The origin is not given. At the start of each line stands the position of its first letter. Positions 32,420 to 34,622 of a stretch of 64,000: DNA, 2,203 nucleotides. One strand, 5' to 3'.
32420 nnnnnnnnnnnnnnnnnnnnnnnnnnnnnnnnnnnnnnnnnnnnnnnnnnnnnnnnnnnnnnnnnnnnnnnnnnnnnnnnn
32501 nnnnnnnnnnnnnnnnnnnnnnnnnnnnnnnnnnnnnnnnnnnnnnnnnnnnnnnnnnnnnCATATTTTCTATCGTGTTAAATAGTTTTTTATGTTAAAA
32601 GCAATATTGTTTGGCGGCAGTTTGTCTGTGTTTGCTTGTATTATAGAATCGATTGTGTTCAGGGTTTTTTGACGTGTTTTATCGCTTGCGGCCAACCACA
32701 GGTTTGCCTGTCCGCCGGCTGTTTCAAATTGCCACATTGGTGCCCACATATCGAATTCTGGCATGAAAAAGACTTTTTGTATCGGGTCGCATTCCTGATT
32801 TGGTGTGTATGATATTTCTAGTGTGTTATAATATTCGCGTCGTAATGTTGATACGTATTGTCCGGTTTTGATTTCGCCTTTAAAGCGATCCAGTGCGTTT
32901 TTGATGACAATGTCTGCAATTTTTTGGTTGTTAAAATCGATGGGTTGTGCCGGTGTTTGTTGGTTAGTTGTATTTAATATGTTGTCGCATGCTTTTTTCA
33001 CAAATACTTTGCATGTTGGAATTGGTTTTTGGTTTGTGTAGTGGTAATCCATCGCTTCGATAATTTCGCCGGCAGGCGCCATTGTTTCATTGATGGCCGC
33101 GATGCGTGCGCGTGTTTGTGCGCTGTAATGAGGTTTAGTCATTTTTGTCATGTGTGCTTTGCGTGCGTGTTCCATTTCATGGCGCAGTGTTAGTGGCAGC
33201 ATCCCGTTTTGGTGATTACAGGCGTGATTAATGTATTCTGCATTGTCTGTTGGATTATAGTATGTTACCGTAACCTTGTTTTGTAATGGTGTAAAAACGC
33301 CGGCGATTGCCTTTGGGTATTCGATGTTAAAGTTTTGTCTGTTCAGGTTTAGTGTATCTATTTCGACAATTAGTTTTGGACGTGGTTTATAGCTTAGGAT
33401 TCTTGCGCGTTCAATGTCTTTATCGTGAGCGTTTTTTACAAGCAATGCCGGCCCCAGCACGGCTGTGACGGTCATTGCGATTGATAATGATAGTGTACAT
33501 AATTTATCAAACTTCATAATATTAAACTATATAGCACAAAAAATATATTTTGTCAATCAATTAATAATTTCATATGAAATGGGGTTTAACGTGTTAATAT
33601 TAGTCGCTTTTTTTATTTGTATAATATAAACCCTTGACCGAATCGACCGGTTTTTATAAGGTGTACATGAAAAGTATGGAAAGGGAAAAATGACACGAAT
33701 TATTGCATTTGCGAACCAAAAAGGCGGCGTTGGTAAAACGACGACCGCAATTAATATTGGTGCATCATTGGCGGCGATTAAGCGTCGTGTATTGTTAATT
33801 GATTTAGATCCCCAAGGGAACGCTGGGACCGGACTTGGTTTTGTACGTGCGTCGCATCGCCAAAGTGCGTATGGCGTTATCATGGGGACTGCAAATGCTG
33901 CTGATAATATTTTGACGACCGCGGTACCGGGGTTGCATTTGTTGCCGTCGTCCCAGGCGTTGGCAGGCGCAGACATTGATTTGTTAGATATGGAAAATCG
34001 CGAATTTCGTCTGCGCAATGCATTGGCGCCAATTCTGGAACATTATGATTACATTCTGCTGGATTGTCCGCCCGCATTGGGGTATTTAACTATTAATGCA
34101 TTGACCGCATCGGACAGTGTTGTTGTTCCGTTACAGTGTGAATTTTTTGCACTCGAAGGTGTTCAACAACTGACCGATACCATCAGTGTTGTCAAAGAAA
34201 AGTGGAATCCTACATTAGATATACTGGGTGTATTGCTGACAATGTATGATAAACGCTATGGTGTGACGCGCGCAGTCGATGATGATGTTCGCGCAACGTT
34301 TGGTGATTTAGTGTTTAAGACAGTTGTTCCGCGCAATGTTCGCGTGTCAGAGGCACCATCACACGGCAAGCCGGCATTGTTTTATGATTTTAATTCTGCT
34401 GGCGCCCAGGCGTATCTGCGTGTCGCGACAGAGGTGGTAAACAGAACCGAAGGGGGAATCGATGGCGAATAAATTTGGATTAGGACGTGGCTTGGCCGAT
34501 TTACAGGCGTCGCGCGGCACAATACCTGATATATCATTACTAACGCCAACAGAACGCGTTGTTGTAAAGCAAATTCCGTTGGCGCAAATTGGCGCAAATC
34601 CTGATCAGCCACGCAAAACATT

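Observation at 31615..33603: Two-gene module of secreted HExxH paralogs, bounded by 39-bp direct repeats, inserted between rsmG and parA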

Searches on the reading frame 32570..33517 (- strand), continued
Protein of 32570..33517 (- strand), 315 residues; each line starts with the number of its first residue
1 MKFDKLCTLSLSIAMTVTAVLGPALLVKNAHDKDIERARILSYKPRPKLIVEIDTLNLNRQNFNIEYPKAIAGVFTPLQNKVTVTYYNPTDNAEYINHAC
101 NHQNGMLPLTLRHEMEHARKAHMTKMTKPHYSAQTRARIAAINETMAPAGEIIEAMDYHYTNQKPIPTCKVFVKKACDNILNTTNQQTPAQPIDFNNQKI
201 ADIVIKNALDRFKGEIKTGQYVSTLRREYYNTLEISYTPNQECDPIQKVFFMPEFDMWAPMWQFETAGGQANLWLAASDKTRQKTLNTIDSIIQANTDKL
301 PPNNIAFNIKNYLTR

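Call 40: fold_search(model_id=the predicted structure, library=viral)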
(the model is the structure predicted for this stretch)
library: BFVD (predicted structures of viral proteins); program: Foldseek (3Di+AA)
matches with E <= 10: 198; with E <= 0.001: 0
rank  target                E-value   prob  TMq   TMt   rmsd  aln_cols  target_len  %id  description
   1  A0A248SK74            3.0e-02  0.57  0.21  0.25  16.1       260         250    8  (no name in the UniProt tables at hand)
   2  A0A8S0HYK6            6.7e-02  0.44  0.21  0.27  15.2       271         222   11  (no name in the UniProt tables at hand)
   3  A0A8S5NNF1            7.9e-02  0.21  0.17  0.21  21.3       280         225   11  NTP-PPase-like protein [Siphoviridae sp. ctGMq5]
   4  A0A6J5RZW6            8.7e-02  0.18  0.13  0.05  16.2       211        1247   11  Uncharacterized protein [uncultured Caudovirales phage]
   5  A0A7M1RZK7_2          1.1e-01  0.13  0.15  0.05  16.0       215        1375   14  ART-PolyVal-like domain-containing protein [uncultured phage cr271_1]
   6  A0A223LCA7            1.8e-01  0.21  0.19  0.24  16.7       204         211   12  IrrE N-terminal-like domain-containing protein [Bacillus phage PBS1]
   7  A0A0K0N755            1.8e-01  0.18  0.23  0.13  14.1       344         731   11  Uncharacterized protein [Gordonia phage GMA2]
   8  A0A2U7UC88            1.8e-01  0.15  0.16  0.16  26.5       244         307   16  Uncharacterized protein [Pandoravirus neocaledonia]
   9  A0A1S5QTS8            2.0e-01  0.63  0.17  0.19   7.1       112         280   17  Peptidase [Bacillus phage Leo2]
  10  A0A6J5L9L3            2.4e-01  0.51  0.22  0.36  20.4       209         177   13  IrrE N-terminal-like domain-containing protein [uncultured Caudovirales phage]
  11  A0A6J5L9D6            2.4e-01  0.12  0.18  0.17  18.0       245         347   11  Uncharacterized protein [uncultured Caudovirales phage]
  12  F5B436                3.0e-01  0.08  0.15  0.09  17.0       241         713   15  (no name in the UniProt tables at hand)
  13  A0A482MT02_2          3.2e-01  0.11  0.17  0.07  15.1       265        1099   11  Large polyvalent protein associated domain-containing protein [Escherichia phage PTXU04]
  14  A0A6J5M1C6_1          3.3e-01  0.21  0.21  0.09  19.2       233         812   13  Amidoligase enzyme [uncultured Caudovirales phage]
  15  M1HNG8                3.5e-01  0.44  0.17  0.28   8.6       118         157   13  Peptidase [Bacillus phage Finn]
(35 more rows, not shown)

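Call 85: search_protein_families(library=phrogs, proteins=[window:32570-33517:-], max_evalue=1)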
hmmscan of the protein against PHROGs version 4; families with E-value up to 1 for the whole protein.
window:32570-33517:- (315 aa): 0 families

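Call 86: search_protein_families(library=padloc, proteins=[window:32570-33517:-], max_evalue=1)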
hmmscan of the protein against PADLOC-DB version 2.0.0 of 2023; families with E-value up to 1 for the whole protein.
window:32570-33517:- (315 aa): 0 families

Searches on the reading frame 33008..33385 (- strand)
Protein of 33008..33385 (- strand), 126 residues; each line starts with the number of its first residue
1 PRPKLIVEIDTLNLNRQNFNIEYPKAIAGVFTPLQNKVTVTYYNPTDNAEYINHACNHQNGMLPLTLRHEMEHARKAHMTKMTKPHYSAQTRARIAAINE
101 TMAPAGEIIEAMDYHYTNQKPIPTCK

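Call 56: predict_structure(alignment_id=A2)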
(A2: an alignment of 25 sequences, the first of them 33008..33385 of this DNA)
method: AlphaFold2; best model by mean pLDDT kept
length: 126 residues; sequences in the alignment: 25
mean_pLDDT: 87.0   pTM: 0.74
mean pLDDT of the five models: 87.0, 86.8, 86.5, 86.2, 83.0
residues with pLDDT >= 90: 53; 70-90: 67; 50-70: 5; < 50: 1
segments of 3 or more residues with pLDDT < 50: none
pLDDT, mean of each block of 10 residues (from residue 1): 87 94 90 93 95 93 89 87 76 87 79 85 68
secondary structure, 60 per line:
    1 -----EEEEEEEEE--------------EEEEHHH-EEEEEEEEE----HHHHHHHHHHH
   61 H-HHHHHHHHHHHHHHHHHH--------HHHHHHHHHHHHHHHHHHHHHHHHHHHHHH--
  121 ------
elements in order: E6-14 E29-32 E37-45 H50-61 H63-80 H89-118

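Call 59: fold_search(model_id=the predicted structure, library=pdb)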
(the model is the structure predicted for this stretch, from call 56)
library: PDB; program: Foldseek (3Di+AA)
matches with E <= 10: 87; with E <= 0.001: 0
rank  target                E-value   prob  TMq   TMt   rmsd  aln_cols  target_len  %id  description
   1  6zxk_J                4.2e-01  0.20  0.31  0.08   9.0       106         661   12  Fully-loaded anthrax lethal toxin in its heptameric pre-pore state and PA7LF(2+1B) arrangement (released 2020-09-02)
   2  3gqb_A                9.8e-01  0.07  0.21  0.07  17.2       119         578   13  Crystal Structure of the A3B3 complex from V-ATPase (released 2009-11-24)
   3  4jiu                  1.2e+00  0.09  0.26  0.29  10.6       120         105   16  Crystal structure of the metallopeptidase zymogen of Pyrococcus abyssi abylysin (released 2013-06-12)
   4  4qhg                  1.5e+00  0.14  0.30  0.33   7.0       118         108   12  Crystal structure of Methanocaldococcus jannaschii dimeric selecase (released 2014-07-16)
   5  2exa                  1.8e+00  0.09  0.21  0.07  15.5        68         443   18  Crystal structure of penicillin binding protein 4 (dacB) from Escherichia coli, complexed with FAROM (released 2006-06-13)
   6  8zwp_A                2.3e+00  0.06  0.20  0.11   6.6        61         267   15  Structure-Based Mechanism and Specificity of Human Galactosyltransferase B3GalT5 (released 2025-04-09)
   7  1y4h_C                2.8e+00  0.08  0.22  0.25   5.7        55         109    9  Wild type staphopain-staphostatin complex (released 2005-01-18)
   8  3g13_A                2.8e+00  0.04  0.22  0.18  14.7       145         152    8  Crystal structure of putative conjugative transposon recombinase from Clostridium difficile (released 2009-02-10)
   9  7jhl_B                3.0e+00  0.04  0.19  0.10   6.7        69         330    7  Structure of human beta 1,3-N-acetylglucosaminyltransferase 2 with UDP-N-acetylglucosamine (released 2020-11-18)
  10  2ex9                  3.2e+00  0.09  0.22  0.08   4.5        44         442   20  Crystal structure of penicillin binding protein 4 (dacB) from Escherichia coli, complexed with penicillin-V (released 2006-06-13)
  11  6wj2_F                3.2e+00  0.05  0.20  0.11   7.2        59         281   12  CryoEM structure of the SLC38A9-RagA-RagC-Ragulator complex in the pre-GAP state (released 2020-09-02)
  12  3g13_B                3.6e+00  0.02  0.18  0.17   7.3        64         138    8  Crystal structure of putative conjugative transposon recombinase from Clostridium difficile (released 2009-02-10)
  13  6wmm_A                3.9e+00  0.02  0.16  0.08   7.8        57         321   10  Human poly-N-acetyl-lactosamine synthase structure demonstrates a modular assembly of catalytic subsites for GT-A glyc (released 2020-12-02)
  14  6mmv_B                3.9e+00  0.02  0.14  0.05  13.9        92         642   14  Triheteromeric NMDA receptor GluN1/GluN2A/GluN2A* Extracellular Domain in the '2-Knuckle-Asymmetric' conformation, in  (released 2018-11-28)
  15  7t5t                  4.2e+00  0.06  0.22  0.12   5.2        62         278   11  Structure of Thauera sp. K11 CapP (released 2022-09-14)
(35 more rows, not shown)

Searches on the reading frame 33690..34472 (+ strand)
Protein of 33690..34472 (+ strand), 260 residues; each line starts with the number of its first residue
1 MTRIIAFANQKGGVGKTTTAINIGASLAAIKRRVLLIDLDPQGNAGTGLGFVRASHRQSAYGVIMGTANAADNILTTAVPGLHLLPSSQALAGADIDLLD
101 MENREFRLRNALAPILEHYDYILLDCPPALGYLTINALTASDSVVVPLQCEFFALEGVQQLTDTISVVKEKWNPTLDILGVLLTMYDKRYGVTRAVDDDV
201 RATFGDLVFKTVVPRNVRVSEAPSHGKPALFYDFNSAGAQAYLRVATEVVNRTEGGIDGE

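Call 5: search_protein_families(library=pfam, proteins=[window:33690-34472:+], max_evalue=1)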
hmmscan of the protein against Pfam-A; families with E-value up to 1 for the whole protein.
window:33690-34472:+ (260 aa): 8 families
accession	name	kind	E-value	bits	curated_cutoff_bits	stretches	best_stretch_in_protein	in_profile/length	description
PF13614.12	AAA_31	-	3e-62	210.2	27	1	2-178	1-177/177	AAA domain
PF01656.29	CbiA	-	6.3e-27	94.4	25.4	1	5-228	1-124/125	CobQ/CobB/MinD/ParA nucleotide binding domain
PF09140.17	MipZ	-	3.4e-12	46.7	20.7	1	4-161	2-142/262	ATPase MipZ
PF06564.18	CBP_BcsQ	-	7.8e-12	45.6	21.3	1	4-146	3-143/234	Cellulose biosynthesis protein BcsQ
PF10609.15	ParA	-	8.2e-09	35.7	27.1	1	2-44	3-45/246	NUBPL iron-transfer P-loop NTPase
PF02374.21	ArsA_ATPase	-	4.7e-06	26.5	24.3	1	7-42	5-40/305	Anion-transporting ATPase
PF00142.24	Fer4_NifH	-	1.6e-05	25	25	1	10-44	7-41/271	4Fe-4S iron sulfur cluster binding proteins, NifH/frxC family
PF07015.17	VirC1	-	0.00018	21.3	24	1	3-40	2-39/231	VirC1 protein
